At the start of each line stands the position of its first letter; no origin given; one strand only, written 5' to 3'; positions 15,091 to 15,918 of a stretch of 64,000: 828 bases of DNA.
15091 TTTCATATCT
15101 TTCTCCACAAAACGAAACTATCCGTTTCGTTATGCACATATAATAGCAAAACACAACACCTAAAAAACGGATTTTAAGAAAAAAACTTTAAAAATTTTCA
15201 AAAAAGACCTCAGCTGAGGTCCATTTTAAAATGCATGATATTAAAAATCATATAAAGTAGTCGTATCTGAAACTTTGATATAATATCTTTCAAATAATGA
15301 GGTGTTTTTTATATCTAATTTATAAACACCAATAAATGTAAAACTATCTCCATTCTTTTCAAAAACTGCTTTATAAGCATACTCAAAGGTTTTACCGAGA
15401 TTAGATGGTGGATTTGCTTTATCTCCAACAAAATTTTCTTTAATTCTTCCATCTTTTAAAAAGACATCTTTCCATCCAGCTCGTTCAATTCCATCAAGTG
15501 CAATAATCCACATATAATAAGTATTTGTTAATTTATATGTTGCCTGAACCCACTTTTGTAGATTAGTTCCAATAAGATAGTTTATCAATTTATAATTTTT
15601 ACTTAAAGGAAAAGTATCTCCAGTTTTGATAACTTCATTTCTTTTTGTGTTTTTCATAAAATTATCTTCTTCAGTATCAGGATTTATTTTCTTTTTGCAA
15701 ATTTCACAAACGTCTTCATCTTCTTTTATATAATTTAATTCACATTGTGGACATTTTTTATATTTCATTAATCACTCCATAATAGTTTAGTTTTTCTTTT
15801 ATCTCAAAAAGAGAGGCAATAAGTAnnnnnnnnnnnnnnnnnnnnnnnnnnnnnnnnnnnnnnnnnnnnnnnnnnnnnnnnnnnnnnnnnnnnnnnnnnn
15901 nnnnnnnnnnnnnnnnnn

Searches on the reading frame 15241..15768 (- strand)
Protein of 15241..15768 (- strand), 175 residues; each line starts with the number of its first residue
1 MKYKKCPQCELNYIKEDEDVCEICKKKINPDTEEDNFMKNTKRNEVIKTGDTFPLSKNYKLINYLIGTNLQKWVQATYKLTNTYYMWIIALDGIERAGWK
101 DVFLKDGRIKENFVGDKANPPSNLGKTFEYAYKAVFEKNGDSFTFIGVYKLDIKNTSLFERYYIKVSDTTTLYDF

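Call 8: search_protein_families(library=pfam, proteins=[window:15241-15768:-], max_evalue=0.001)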
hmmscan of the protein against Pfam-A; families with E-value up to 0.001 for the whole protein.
window:15241-15768:- (175 aa): 0 families

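Call 44: search_protein_families(library=phrogs, proteins=[window:15241-15768:-], max_evalue=0.01)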
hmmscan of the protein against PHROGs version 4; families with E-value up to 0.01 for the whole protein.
window:15241-15768:- (175 aa): 1 family
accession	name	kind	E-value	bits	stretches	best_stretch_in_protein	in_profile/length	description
phrog_9700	-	unknown function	0.0013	18.7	1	1-48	4-51/483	-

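Call 65: search_protein_families(library=pfam, proteins=[window:15241-15768:-], max_evalue=10)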
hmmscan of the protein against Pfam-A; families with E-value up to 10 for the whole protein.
window:15241-15768:- (175 aa): 3 families
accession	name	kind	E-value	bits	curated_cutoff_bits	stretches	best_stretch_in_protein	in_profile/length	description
PF18912.6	DZR_2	-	0.086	13.1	27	1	5-32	9-35/56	Double zinc ribbon domain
PF24292.1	DUF7479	-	0.23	12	27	1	3-17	30-44/60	Domain of unknown function (DUF7479)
PF17032.10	Zn_ribbon_15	-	0.31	12.3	28.9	1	3-32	37-66/73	zinc-ribbon family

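Call 75: search_protein_families(library=padloc, proteins=[window:15241-15768:-], max_evalue=0.001)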
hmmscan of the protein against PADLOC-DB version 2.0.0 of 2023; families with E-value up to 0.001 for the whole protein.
window:15241-15768:- (175 aa): 0 families

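Call 107: search_dna_similar(query=window:15241-15768:-, collection=plasmids, mode=protein, max_evalue=0.01, max_rows=15)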
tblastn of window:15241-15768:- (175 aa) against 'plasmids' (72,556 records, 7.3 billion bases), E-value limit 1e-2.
No match.
